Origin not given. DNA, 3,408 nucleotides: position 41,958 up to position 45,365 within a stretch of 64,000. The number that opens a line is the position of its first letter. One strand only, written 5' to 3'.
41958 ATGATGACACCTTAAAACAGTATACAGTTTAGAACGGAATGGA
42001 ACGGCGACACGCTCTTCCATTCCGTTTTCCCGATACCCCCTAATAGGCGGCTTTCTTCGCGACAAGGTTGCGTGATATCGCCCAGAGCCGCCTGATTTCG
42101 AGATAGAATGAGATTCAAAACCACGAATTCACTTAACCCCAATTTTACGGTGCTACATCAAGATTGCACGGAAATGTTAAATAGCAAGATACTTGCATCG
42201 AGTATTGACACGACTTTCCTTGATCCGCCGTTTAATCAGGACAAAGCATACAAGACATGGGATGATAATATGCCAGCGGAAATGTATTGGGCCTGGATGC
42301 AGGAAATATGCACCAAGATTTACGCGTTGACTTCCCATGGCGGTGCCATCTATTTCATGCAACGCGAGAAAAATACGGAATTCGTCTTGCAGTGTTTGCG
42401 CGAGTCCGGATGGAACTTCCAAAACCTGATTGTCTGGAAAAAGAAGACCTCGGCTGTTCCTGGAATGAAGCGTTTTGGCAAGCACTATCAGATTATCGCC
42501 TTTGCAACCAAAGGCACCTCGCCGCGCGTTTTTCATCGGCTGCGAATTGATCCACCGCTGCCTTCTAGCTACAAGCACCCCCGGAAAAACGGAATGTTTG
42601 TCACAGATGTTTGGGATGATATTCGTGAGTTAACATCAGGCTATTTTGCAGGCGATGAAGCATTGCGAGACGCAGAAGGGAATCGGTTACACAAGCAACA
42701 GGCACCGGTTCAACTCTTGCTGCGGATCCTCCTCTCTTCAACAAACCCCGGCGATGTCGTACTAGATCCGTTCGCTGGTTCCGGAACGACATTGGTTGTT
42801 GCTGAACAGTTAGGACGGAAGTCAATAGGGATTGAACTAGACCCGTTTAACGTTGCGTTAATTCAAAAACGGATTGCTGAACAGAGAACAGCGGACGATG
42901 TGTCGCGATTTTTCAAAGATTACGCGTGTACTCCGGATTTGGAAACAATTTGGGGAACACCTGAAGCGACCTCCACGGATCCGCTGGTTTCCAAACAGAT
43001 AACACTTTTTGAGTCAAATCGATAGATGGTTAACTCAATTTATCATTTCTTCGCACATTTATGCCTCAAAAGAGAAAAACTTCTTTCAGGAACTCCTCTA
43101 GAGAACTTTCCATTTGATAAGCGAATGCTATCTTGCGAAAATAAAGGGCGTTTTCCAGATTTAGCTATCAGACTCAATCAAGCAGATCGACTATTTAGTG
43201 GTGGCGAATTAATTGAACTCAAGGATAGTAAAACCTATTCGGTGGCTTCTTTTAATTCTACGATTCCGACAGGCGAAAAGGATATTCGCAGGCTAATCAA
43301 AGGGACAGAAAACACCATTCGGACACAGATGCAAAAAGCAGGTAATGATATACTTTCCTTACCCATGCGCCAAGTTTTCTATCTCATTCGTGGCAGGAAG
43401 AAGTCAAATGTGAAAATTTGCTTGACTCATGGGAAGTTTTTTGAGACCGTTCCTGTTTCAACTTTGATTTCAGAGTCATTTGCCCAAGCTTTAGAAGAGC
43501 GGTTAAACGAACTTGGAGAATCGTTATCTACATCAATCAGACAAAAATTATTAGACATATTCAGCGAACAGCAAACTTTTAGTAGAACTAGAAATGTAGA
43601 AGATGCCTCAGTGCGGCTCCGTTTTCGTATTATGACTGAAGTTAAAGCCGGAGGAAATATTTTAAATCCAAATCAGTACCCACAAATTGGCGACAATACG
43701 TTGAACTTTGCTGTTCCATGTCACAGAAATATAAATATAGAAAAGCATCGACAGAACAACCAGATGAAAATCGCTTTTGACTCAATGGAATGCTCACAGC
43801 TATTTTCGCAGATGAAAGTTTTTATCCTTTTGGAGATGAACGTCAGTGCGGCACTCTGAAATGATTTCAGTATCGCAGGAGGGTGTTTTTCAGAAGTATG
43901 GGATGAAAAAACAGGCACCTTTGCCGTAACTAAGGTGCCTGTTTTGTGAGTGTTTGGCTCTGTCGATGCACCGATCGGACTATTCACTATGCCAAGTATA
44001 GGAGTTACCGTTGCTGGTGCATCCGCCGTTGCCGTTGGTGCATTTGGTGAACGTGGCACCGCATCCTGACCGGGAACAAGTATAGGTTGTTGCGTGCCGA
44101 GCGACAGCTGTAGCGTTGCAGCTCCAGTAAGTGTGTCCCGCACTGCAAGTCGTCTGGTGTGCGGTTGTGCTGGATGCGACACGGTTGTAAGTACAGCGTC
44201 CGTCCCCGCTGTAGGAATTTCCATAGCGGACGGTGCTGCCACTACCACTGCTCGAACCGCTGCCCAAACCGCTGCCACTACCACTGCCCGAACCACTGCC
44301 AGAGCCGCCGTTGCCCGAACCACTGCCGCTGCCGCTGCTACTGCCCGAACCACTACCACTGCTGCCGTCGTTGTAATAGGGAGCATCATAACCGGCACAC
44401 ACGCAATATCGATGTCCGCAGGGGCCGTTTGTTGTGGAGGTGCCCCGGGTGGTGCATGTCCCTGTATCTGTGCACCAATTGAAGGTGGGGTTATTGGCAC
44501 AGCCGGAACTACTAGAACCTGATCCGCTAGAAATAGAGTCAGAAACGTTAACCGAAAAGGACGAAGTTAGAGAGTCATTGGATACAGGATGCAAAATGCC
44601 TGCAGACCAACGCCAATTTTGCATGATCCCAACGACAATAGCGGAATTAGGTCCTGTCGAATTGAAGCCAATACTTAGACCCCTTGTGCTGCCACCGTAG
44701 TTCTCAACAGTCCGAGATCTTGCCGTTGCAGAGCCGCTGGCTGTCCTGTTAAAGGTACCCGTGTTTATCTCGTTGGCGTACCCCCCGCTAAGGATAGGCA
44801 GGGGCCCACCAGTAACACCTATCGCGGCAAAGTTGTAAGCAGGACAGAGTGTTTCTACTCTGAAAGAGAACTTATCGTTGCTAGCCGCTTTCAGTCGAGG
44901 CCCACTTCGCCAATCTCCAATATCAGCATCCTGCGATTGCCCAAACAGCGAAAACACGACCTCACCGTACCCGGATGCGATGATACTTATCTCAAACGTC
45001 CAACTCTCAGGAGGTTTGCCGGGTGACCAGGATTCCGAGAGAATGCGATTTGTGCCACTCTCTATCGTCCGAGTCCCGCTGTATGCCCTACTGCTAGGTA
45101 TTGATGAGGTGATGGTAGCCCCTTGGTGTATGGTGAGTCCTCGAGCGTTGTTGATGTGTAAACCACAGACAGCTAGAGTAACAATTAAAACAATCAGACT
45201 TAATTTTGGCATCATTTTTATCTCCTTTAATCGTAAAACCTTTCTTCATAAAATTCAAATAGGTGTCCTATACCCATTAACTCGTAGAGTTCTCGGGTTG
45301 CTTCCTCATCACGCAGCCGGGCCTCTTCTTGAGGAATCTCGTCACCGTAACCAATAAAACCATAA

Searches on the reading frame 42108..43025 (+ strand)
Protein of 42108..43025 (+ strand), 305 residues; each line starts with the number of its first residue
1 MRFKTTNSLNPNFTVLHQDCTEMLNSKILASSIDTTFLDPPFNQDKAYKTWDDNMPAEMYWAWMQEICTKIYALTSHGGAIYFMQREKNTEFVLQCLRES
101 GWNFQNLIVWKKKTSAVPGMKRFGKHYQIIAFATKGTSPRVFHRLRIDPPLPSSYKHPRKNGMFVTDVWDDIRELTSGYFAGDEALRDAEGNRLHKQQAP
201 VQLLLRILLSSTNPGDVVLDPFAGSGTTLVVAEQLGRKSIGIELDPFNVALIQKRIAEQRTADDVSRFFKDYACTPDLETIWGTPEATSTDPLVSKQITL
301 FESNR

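Call 72: search_protein_families(library=padloc, max_evalue=0.01, proteins=[window:42108-43025:+])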
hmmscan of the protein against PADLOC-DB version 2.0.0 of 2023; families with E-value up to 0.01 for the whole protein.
window:42108-43025:+ (305 aa): 79 families (the best 25 are shown)
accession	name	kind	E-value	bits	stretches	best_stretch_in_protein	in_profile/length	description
PDLC03371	MTase_II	-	2.6e-40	136.6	1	11-259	9-255/260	Type II methyltransferase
PDLC03299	MTase_II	-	3.5e-40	136.3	1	12-259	14-262/296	Type II methyltransferase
PDLC03216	MTase_II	-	2.6e-31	106.9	1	11-265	10-264/364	Type II methyltransferase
PDLC03238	MTase_II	-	1.2e-27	95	1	17-259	128-366/428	Type II methyltransferase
PDLC03738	oMTase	-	1.2e-27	94.6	2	181-263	190-272/376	orphan methyltransferase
PDLC03353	MTase_II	-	2.8e-27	93.9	2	195-259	189-252/260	Type II methyltransferase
PDLC03320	MTase_II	-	8.9e-23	78.9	1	8-260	28-278/289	Type II methyltransferase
PDLC03636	MTase_III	-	4.8e-21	73.1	2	168-256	318-405/575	Type III methyltransferase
PDLC03229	MTase_II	-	7.1e-21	72.5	2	190-261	334-405/436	Type II methyltransferase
PDLC03339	MTase_II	-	5.8e-20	69.4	1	196-259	211-274/399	Type II methyltransferase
PDLC03387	MTase_II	-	6e-20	69.6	1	96-266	134-284/289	Type II methyltransferase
PDLC03228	MTase_II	-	2.3e-19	68.1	1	190-263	139-212/227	Type II methyltransferase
PDLC03265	MTase_II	-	8.5e-19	66.1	2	195-257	267-329/333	Type II methyltransferase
PDLC03300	MTase_II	-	4.6e-17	60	1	58-261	84-281/302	Type II methyltransferase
PDLC03354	MTase_II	-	1e-16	59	1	201-261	327-387/425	Type II methyltransferase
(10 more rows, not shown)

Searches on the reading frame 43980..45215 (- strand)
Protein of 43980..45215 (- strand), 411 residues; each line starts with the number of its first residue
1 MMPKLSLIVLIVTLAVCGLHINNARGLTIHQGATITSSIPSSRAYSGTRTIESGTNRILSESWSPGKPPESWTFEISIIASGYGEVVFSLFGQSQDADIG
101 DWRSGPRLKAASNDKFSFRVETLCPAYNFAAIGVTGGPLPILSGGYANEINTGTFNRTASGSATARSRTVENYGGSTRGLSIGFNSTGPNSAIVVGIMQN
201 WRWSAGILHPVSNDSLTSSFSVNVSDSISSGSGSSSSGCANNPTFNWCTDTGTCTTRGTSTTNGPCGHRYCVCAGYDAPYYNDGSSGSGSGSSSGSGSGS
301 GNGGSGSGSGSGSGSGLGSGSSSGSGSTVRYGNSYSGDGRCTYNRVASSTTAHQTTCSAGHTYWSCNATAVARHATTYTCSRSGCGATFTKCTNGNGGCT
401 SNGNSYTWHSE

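Call 7: search_protein_families(library=pfam, max_evalue=1, proteins=[window:43980-45215:-])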
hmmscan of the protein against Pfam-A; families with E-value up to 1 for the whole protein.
window:43980-45215:- (411 aa): 0 families

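Call 12: find_encoding_contigs(protein=window:43980-45215:-, flank=10000)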
Protein window:43980-45215:- (411 aa): no gene with exactly this product is on record in the collection.

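Call 25: search_protein_families(library=ncbifam, max_evalue=1, proteins=[window:43980-45215:-])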
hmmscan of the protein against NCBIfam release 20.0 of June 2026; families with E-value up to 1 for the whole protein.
window:43980-45215:- (411 aa): 0 families

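Call 28: search_protein_representatives(protein=window:43980-45215:-)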
Query: 411 residues. Proteins with E-value up to 0.001 (for the whole library): 117; up to 1e-10: 50; up to 1e-30: 7. The best 117 are listed.
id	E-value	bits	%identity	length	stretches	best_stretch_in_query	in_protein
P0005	4.1e-79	282.9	58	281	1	13-273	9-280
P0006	3.5e-76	273.2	44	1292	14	315-381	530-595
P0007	4.3e-66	240.0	46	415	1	11-263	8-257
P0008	4.1e-56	207.1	59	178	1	6-181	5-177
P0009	1.3e-40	156.0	38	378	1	37-397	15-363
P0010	1.7e-40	155.6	51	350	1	87-230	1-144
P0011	4.0e-31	124.8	34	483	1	4-290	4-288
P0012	1.3e-29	119.8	51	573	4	332-410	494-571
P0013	2.2e-29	119.0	46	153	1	8-157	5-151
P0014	2.9e-24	102.2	34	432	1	56-394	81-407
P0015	8.2e-24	100.7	45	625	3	227-299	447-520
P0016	1.6e-23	99.8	46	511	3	211-308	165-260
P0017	2.1e-23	99.4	53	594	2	294-409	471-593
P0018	1.4e-22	96.6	33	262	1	23-250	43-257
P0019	2.1e-22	96.1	61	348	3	328-375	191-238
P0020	3.5e-22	95.3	47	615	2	285-410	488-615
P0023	3.6e-19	85.4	60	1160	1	328-409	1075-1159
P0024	4.0e-19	85.3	43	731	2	330-410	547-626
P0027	2.1e-18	82.9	55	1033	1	329-410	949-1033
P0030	7.8e-17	77.7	61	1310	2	357-410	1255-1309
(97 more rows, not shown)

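Call 30: search_protein_families(library=pfam, max_evalue=0.01, proteins=[P0006, P0010, P0012, P0017, P0023, P0027, P0030, P0024, P0015, P0020])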
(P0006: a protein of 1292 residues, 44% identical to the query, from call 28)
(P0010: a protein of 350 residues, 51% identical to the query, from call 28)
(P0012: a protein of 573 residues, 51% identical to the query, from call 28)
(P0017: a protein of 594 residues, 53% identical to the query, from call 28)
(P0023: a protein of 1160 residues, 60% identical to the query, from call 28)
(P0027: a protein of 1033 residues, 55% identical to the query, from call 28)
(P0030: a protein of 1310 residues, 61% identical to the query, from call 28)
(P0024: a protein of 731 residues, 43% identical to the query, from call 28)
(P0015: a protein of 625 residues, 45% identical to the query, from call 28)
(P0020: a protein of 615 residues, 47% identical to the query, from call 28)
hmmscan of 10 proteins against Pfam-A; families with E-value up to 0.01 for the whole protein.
P0006 (1292 aa): 0 families

P0010 (350 aa): 3 families
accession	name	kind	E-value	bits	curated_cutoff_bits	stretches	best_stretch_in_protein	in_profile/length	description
PF00041.27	fn3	-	2e-08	34.8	25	1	252-341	2-78/84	Fibronectin type III domain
PF25059.1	FN3_DSCAM-DSCAML_C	-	4.8e-07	30.5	39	1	276-341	14-75/89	DSCAM/DSCAML C-terminal Fn3-like domain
PF09294.16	Interfer-bind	-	0.0032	18.1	21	1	284-338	41-93/104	Interferon-alpha/beta receptor, fibronectin type III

P0012 (573 aa): 1 family
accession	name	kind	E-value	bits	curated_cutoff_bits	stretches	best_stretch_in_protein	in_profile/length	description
PF08291.16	Peptidase_M15_3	-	0.0028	18.2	23.2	1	51-109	35-90/108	Peptidase M15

P0017 (594 aa): 0 families

P0023 (1160 aa): 10 families
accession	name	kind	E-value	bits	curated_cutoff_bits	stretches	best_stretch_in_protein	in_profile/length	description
PF12799.13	LRR_4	-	1.3e-39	133.8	27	7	356-397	2-43/44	Leucine Rich repeats (2 copies)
PF23952.1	LRR_EndoS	-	1.1e-13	51.8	27.9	1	144-244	24-116/116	Endo-beta-N-acetylglucosaminidase EndoS LRR domain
PF13855.12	LRR_8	-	3.6e-11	43.1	27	2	206-246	22-61/61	Leucine rich repeat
PF02369.22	Big_1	-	6.8e-07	29.7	34.9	1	512-581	22-87/93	Bacterial Ig-like domain (group 1)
PF23598.1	LRR_14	-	2.6e-06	26.9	40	1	64-171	36-148/353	Leucine-rich repeat region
PF25019.1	LRR_R13L1-DRL21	-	0.00023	21.5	27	0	322-387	60-126/127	R13L1/DRL21 LRRs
PF14580.12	LRR_9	-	0.00028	20.9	30.5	0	322-394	53-129/175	Leucine-rich repeat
PF13516.12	LRR_6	-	0.0011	19.2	23.4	0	333-347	3-17/24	Leucine Rich repeat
PF23211.1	LRR_LRWD1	-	0.0021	18.2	28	0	325-416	13-102/190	Leucine-rich repeat and WD repeat-containing protein 1, LRR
PF00560.39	LRR_1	-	0.0032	17.7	20.6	0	334-350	1-17/23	Leucine Rich Repeat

P0027 (1033 aa): 9 families
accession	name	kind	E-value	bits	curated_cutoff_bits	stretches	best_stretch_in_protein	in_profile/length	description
PF12799.13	LRR_4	-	4.1e-31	106.7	27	5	17-58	1-43/44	Leucine Rich repeats (2 copies)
PF13855.12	LRR_8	-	5e-10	39.4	27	1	18-73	2-61/61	Leucine rich repeat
PF23952.1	LRR_EndoS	-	5.9e-07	30.2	27.9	0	43-116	27-95/116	Endo-beta-N-acetylglucosaminidase EndoS LRR domain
PF02369.22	Big_1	-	1.8e-06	28.4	34.9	1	380-447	20-85/93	Bacterial Ig-like domain (group 1)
PF00560.39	LRR_1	-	2.3e-06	27.1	20.6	0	40-56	1-17/23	Leucine Rich Repeat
PF14580.12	LRR_9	-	6.9e-06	26.2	30.5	0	25-97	50-126/175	Leucine-rich repeat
PF23598.1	LRR_14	-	0.00016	21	40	0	197-280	183-273/353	Leucine-rich repeat region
PF25019.1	LRR_R13L1-DRL21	-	0.00048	20.5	27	0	192-255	60-124/127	R13L1/DRL21 LRRs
PF23211.1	LRR_LRWD1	-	0.002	18.3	28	0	40-119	22-99/190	Leucine-rich repeat and WD repeat-containing protein 1, LRR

P0030 (1310 aa): 7 families
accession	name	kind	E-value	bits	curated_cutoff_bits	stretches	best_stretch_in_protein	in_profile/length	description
PF12799.13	LRR_4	-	2.1e-28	98.2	27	4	192-233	2-43/44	Leucine Rich repeats (2 copies)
PF13855.12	LRR_8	-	5.3e-17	61.8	27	3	52-107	2-61/61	Leucine rich repeat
PF23952.1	LRR_EndoS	-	6.8e-06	26.7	27.9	0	11-105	27-116/116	Endo-beta-N-acetylglucosaminidase EndoS LRR domain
PF23211.1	LRR_LRWD1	-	3e-05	24.2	28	0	177-267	7-95/190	Leucine-rich repeat and WD repeat-containing protein 1, LRR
PF02369.22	Big_1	-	0.00026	21.4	34.9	1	368-440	23-93/93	Bacterial Ig-like domain (group 1)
PF13516.12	LRR_6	-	0.00068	19.9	23.4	0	192-205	4-17/24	Leucine Rich repeat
PF23598.1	LRR_14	-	0.0013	18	40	0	193-267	72-148/353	Leucine-rich repeat region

P0024 (731 aa): 0 families

P0015 (625 aa): 0 families

P0020 (615 aa): 1 family
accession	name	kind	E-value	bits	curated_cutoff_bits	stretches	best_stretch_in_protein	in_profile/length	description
PF08291.16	Peptidase_M15_3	-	7.4e-05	23.3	23.2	1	361-416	32-84/108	Peptidase M15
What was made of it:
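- Some proteins sharing the C tail module carry a Peptidase_M15 domain (call 30).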

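Call 31: find_encoding_contigs(protein=P0007, flank=6000)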
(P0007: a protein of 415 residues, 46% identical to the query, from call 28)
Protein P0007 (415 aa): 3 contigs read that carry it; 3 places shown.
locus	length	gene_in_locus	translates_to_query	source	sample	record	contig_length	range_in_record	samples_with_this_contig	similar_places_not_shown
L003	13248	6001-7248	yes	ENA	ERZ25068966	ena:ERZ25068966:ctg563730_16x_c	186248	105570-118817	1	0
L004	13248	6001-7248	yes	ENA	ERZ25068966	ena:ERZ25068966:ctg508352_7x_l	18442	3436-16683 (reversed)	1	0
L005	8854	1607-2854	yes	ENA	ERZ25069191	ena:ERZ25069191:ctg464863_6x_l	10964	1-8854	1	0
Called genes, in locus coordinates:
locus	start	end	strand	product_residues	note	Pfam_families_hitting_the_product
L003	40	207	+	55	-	-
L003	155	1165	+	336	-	PF26550:Tricorn_2nd, PF23381:Beta-prop_IFT122_1st, PF25174:Beta-prop_THOC3 (weak), PF00930:DPPIV_N (weak), PF26549:Tricorn_N, PF07676:PD40, PF26550:Tricorn_2nd, PF26549:Tricorn_N, +2 more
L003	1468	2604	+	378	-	PF01478:Peptidase_A24 (weak), PF06819:Arc_PepC (weak)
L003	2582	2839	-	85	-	-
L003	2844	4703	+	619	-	PF14522:Cytochrome_C7 (faint), PF13435:Cytochrome_C554, PF01323:DSBA (weak)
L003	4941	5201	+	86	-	-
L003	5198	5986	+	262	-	-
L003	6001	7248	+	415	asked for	-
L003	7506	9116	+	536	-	PF02366:PMT (weak), PF13231:PMT_2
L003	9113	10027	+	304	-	PF00535:Glycos_transf_2, PF10111:Glyco_tranf_2_2 (weak), PF13641:Glyco_tranf_2_3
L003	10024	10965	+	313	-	PF03706:LPG_synthase_TM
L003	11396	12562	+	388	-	PF18144:SMODS (faint), PF21654:DncV-like_NTFase (weak)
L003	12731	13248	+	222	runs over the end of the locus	PF00565:SNase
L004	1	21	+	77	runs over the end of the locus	-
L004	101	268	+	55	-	-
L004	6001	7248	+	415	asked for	-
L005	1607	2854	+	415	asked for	-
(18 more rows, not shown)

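Call 32: find_encoding_contigs(protein=P0009, flank=6000)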
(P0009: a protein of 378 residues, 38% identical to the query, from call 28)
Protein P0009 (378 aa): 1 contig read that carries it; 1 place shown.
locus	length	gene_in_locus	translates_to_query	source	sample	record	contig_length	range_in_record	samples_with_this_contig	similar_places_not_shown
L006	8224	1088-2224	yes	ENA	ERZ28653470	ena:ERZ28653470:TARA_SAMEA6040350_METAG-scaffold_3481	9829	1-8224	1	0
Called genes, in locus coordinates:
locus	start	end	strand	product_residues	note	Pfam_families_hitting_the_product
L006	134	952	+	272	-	-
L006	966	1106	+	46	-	-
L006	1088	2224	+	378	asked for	-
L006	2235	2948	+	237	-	-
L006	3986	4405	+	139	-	PF12844:HTH_19 (weak), PF13560:HTH_31, PF01381:HTH_3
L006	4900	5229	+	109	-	-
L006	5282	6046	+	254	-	-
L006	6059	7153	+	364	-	-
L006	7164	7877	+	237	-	-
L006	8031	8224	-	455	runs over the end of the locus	-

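Call 51: search_protein_families(library=pfam, max_evalue=1, proteins=[L003:4941-5198:+])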
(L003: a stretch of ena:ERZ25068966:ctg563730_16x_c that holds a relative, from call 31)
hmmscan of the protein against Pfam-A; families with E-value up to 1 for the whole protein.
L003:4941-5198:+ (86 aa): 0 families

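Call 59: search_solved_structures(query=window:43980-45215:-, max_evalue=1)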
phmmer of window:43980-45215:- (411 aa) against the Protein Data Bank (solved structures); distinct sequences matched with E-value up to 1: 19.
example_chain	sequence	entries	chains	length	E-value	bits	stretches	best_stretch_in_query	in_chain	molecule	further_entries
7f1r_R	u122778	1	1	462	0.00011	24.5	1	295-325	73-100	C-C motif chemokine 5,C-C chemokine receptor type 5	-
7xbx_R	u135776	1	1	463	0.00017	23.9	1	292-321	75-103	Processed fractalkine,CX3C chemokine receptor 1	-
7f1t_A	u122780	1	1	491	0.00099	21.3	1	288-327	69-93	C-C motif chemokine 3,C-C chemokine receptor type 5,Rubredoxin,C-C chemokine receptor type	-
7f1q_R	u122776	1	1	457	0.0013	20.9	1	288-327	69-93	C-C motif chemokine 3,C-C chemokine receptor type 5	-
9nu4_B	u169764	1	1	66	0.0017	20.6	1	304-327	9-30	Lysis protein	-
6trp_A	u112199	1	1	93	0.0028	19.9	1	304-328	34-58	Peptide synthetase XpsB,Peptide synthetase XpsB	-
9n7g_A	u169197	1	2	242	0.026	16.6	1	274-334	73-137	Protein S100-A7 FN3 chimera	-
7rg7_A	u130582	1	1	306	0.038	16.1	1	292-336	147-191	nano CLostridial Antibody Mimetic Protein 8 VHH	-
8u1u_A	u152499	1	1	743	0.051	15.7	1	303-328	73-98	C-C motif chemokine 1,C-C chemokine receptor type 8,EGFP fusion protein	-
9nu5_B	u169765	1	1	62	0.056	15.6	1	304-325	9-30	Lysis protein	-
6ohr_A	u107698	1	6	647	0.058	15.5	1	304-331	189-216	Phospholipase D1, chimeric constuct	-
7rga_A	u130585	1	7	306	0.072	15.2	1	282-336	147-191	nano CLostridial Antibody Mimetic Protein 3 VHH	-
11cu_A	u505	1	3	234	0.086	15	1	296-336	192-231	ZnO48_baseKO_ES_Complex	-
9ot8_A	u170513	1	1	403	0.088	14.9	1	285-328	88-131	FN3con-9 - FN3con-41 fusion,Galectin-3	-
9nu8_B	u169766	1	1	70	0.094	14.8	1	304-325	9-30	Lysis protein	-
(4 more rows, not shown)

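Call 69: predict_structure(alignment_id=A5)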
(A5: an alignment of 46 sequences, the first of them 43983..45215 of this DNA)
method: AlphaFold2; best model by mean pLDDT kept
length: 411 residues; sequences in the alignment: 46
mean_pLDDT: 72.5   pTM: 0.53
mean pLDDT of the five models: 72.5, 72.0, 70.7, 70.6, 69.1
residues with pLDDT >= 90: 154; 70-90: 88; 50-70: 65; < 50: 104
segments of 3 or more residues with pLDDT < 50: 235-245, 253-257, 261-263, 272-346
pLDDT, mean of each block of 10 residues (from residue 1): 85 81 79 97 98 96 98 98 97 97 85 98 95 74 95 98 95 66 52 67 88 96 96 52 49 48 50 39 37 37 37 34 31 34 53 74 72 79 81 65 72 52
secondary structure, 60 per line:
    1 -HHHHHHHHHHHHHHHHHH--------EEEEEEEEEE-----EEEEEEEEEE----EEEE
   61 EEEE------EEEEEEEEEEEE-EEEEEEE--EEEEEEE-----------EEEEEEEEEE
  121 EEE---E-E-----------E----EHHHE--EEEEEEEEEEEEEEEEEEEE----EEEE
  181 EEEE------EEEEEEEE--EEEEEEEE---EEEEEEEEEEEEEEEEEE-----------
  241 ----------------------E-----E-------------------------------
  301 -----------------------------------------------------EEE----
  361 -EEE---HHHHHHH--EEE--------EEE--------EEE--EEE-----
elements in order: H2-19 E28-37 E43-52 E57-64 E71-82 E84-90 E93-99 E111-123 E153-172 E177-184 E191-198 E201-208 E212-229 E354-356 E362-364 H368-374 E377-379 E388-390 E399-401 E404-406

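Call 72: search_protein_families(library=padloc, max_evalue=0.01, proteins=[window:43980-45215:-])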
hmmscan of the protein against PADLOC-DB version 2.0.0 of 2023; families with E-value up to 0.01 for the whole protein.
window:43980-45215:- (411 aa): 0 families

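Call 73: search_protein_families(library=phrogs, max_evalue=0.01, proteins=[window:43980-45215:-])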
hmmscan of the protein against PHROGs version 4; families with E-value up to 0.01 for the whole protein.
window:43980-45215:- (411 aa): 0 families

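Call 87: search_solved_structures(query=A8, max_evalue=1)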
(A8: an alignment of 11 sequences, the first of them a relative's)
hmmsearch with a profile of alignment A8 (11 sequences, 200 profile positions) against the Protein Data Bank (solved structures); distinct sequences matched with E-value up to 1: 1.
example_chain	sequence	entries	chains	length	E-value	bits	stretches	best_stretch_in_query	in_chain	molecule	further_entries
4xhz_A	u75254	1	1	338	0.62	12.7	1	123-159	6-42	Protocadherin-15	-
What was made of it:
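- Closest known: Type II secretion GspC / type IV pilus PilP adaptor proteins. Different: There is no PDB sequence match (call 87).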

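Call 88: search_protein_families(library=pfam, alignment_id=A8, max_evalue=0.01)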
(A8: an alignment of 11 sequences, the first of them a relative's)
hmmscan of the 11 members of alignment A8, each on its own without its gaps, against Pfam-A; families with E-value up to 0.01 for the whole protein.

A. member 1, L006:2235-2945:+ (237 aa): 1 family
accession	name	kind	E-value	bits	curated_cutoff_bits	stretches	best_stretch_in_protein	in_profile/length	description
PF11356.14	T2SSC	-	0.00034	20.9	27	1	92-153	82-141/141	Type II secretion system protein C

B. families by the number of members that match (of 11 scanned): 1 family
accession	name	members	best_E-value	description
PF11356.14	T2SSC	6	3.1e-05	Type II secretion system protein C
